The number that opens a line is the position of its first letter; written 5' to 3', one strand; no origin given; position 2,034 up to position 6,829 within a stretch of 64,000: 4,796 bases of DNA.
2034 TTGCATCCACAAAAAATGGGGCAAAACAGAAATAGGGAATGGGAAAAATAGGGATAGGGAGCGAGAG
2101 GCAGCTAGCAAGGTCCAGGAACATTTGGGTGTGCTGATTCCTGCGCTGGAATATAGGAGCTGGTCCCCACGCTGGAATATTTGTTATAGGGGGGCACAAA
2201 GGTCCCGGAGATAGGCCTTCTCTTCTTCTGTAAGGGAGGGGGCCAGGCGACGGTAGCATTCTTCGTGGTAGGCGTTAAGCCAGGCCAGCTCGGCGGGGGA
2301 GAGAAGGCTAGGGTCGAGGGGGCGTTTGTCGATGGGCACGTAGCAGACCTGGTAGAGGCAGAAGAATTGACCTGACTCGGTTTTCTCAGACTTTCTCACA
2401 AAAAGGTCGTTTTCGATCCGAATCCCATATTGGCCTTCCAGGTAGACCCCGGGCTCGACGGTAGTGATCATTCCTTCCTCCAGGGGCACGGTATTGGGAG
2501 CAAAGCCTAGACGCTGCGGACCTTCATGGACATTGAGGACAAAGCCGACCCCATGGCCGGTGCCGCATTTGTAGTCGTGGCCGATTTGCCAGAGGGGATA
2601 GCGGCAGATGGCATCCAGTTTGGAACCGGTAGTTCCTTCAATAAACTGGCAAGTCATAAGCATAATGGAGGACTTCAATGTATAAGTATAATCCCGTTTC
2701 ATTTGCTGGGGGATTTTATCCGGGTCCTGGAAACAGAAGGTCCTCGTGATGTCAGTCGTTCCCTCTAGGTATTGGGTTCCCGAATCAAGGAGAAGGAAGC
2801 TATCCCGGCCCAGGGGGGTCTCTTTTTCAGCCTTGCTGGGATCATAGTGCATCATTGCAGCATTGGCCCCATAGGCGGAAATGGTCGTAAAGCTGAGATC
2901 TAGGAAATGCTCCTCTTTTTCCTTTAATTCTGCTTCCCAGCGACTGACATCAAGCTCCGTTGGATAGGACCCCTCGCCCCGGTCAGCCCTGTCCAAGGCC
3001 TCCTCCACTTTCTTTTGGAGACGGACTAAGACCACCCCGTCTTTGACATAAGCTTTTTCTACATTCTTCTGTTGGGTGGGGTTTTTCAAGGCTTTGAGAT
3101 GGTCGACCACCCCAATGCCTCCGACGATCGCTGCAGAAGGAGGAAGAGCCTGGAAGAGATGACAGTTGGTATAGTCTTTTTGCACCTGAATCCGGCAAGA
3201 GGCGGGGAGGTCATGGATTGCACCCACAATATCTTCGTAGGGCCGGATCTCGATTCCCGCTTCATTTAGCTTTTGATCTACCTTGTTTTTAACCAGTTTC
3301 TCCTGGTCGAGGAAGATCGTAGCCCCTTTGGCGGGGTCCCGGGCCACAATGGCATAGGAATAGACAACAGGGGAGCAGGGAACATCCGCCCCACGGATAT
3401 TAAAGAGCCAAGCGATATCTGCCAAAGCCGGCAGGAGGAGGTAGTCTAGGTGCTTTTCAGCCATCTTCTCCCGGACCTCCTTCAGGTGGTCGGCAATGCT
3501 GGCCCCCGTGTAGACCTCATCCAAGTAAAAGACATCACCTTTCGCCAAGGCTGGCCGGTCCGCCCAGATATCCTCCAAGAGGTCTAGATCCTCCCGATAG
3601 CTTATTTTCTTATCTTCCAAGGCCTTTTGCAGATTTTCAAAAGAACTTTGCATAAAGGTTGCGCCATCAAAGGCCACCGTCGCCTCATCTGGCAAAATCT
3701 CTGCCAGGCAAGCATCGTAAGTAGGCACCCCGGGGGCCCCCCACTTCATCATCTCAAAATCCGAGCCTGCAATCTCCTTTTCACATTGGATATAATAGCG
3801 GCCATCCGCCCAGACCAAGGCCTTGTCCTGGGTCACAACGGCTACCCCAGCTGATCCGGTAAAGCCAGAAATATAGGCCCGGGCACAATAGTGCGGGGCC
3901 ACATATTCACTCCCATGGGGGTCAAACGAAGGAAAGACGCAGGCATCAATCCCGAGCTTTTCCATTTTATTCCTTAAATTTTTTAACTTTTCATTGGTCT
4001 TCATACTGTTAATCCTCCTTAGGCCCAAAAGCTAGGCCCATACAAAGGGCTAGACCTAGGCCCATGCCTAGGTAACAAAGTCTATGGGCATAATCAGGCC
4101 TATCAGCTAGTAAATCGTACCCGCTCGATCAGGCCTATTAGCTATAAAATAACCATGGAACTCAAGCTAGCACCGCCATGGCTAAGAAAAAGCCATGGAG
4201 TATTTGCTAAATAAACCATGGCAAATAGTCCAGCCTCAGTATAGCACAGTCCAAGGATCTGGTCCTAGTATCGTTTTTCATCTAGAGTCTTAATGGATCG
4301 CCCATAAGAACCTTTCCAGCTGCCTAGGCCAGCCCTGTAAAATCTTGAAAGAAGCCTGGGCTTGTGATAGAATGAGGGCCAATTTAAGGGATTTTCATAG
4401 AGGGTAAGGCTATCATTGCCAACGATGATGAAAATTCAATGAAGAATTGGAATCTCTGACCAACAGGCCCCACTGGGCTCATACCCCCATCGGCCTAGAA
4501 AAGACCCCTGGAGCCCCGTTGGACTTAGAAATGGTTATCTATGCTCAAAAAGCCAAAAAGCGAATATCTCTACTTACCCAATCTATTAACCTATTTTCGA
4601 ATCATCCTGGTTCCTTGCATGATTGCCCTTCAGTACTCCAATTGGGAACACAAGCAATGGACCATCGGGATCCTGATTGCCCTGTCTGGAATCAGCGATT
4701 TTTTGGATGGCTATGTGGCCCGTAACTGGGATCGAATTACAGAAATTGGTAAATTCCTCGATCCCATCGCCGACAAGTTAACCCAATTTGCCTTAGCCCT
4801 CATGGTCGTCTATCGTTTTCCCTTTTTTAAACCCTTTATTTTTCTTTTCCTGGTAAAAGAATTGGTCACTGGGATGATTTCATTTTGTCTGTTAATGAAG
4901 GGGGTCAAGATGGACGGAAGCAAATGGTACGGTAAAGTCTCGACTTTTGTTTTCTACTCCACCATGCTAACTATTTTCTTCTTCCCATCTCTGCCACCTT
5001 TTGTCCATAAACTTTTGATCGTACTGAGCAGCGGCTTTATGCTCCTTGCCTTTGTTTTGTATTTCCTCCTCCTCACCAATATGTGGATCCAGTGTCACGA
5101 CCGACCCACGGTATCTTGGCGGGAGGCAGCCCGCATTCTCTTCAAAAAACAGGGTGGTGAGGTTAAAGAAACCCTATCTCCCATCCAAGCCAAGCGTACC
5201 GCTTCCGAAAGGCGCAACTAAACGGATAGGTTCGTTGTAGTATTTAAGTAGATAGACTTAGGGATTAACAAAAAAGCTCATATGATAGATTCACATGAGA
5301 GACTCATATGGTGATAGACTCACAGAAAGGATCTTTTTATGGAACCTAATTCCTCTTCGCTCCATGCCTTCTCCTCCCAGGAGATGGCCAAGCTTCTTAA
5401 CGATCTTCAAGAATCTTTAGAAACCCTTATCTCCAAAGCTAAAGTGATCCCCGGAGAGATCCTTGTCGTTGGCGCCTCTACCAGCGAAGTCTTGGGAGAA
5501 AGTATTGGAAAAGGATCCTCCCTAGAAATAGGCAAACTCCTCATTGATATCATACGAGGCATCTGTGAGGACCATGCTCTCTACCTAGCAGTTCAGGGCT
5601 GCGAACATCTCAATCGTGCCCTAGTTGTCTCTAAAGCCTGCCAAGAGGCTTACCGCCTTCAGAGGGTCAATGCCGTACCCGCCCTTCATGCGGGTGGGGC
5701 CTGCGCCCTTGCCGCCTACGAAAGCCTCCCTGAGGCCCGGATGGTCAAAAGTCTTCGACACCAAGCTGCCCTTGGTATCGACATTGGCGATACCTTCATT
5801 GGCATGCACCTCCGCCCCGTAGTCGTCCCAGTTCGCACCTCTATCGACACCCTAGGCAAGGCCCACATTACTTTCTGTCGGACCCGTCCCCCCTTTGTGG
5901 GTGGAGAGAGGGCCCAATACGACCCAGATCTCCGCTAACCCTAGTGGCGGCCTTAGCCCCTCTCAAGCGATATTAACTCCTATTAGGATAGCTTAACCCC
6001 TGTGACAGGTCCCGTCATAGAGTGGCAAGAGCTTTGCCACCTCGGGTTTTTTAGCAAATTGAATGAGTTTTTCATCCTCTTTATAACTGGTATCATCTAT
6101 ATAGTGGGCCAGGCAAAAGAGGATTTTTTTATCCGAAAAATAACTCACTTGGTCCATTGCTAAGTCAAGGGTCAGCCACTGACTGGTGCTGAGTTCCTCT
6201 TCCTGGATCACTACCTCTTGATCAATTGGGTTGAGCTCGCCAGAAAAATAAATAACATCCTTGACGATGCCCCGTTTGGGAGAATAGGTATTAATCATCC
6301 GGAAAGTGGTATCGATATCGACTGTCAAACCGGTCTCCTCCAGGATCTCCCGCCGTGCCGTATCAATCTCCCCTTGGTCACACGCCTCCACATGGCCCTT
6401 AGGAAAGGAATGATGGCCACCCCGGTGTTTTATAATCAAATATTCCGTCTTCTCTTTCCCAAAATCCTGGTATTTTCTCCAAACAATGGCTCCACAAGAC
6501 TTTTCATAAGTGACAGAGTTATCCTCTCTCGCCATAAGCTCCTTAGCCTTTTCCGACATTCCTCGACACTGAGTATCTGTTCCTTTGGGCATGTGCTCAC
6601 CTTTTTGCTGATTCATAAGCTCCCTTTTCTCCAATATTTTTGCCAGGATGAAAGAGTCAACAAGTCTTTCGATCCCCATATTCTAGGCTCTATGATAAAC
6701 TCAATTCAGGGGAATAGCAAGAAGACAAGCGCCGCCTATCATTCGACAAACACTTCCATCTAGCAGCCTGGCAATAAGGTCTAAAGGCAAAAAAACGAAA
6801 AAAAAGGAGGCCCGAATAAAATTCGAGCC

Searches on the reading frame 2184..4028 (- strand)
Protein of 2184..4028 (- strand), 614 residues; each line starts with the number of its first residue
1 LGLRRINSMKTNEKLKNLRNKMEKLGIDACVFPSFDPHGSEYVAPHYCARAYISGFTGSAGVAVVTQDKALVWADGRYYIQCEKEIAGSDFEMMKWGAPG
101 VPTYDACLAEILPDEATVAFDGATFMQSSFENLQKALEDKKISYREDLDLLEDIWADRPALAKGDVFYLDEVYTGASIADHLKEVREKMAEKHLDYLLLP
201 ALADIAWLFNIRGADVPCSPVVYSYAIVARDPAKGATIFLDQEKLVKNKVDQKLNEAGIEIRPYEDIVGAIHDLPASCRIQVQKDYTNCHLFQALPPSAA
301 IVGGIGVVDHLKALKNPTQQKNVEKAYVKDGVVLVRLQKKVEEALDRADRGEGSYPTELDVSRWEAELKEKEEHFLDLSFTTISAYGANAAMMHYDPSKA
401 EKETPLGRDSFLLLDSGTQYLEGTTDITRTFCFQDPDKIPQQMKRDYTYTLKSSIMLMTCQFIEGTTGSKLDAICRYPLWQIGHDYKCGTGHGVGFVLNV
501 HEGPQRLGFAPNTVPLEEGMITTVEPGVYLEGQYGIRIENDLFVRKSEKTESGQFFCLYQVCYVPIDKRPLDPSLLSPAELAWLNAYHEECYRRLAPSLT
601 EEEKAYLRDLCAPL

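Call 19: search_protein_families(library=pfam, proteins=[window:2184-4028:-])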
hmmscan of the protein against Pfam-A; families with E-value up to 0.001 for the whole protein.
window:2184-4028:- (614 aa): 4 families
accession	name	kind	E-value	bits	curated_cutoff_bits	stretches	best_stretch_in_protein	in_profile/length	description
PF16189.11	Creatinase_N_2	-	4.3e-45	154.1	29.7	1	157-318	1-160/161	Creatinase/Prolidase N-terminal domain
PF00557.29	Peptidase_M24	-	3.6e-41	141.7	23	1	356-545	25-207/208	Metallopeptidase family M24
PF01321.24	Creatinase_N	-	5.1e-22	79.2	22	1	15-142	2-115/128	Creatinase/Prolidase N-terminal domain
PF16188.10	Peptidase_M24_C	-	9.1e-18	64.4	28.9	1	554-614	1-63/63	C-terminal region of peptidase_M24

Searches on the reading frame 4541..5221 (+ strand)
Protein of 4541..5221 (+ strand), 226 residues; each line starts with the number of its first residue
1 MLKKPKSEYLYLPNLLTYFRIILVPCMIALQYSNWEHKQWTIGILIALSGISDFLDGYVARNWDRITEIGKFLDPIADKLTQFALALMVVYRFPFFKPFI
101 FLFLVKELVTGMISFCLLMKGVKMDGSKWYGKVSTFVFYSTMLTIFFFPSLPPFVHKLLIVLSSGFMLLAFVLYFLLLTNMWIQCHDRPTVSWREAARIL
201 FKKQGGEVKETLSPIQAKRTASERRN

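Call 19: search_protein_families(library=pfam, proteins=[window:4541-5221:+])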
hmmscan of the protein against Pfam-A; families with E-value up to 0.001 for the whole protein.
window:4541-5221:+ (226 aa): 1 family
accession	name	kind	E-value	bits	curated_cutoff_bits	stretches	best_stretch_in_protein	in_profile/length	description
PF01066.26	CDP-OH_P_transf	-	3.8e-30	105.7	22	1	11-166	2-149/152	CDP-alcohol phosphatidyltransferase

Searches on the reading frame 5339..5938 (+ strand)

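Call 19: search_protein_families(library=pfam, proteins=[window:5339-5938:+])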
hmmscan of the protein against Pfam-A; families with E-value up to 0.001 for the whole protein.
window:5339-5938:+ (199 aa): 1 family
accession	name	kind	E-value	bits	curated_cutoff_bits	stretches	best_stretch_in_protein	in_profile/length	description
PF04260.17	DUF436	-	5.3e-65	218.6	25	1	23-194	2-171/171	Protein of unknown function (DUF436)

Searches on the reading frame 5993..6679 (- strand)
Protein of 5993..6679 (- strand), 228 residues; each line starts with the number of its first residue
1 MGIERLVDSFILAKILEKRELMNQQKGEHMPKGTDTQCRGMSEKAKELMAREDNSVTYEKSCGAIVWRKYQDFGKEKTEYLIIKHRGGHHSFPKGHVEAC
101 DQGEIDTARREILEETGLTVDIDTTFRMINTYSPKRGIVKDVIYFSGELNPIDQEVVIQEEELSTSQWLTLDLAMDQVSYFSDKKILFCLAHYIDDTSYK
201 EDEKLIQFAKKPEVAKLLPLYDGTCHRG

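Call 19: search_protein_families(library=pfam, proteins=[window:5993-6679:-])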
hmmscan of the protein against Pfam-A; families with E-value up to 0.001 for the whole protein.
window:5993-6679:- (228 aa): 1 family
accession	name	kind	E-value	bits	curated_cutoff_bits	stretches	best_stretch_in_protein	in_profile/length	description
PF00293.34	NUDIX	-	4e-10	40.2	21.1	1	77-176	14-120/134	NUDIX domain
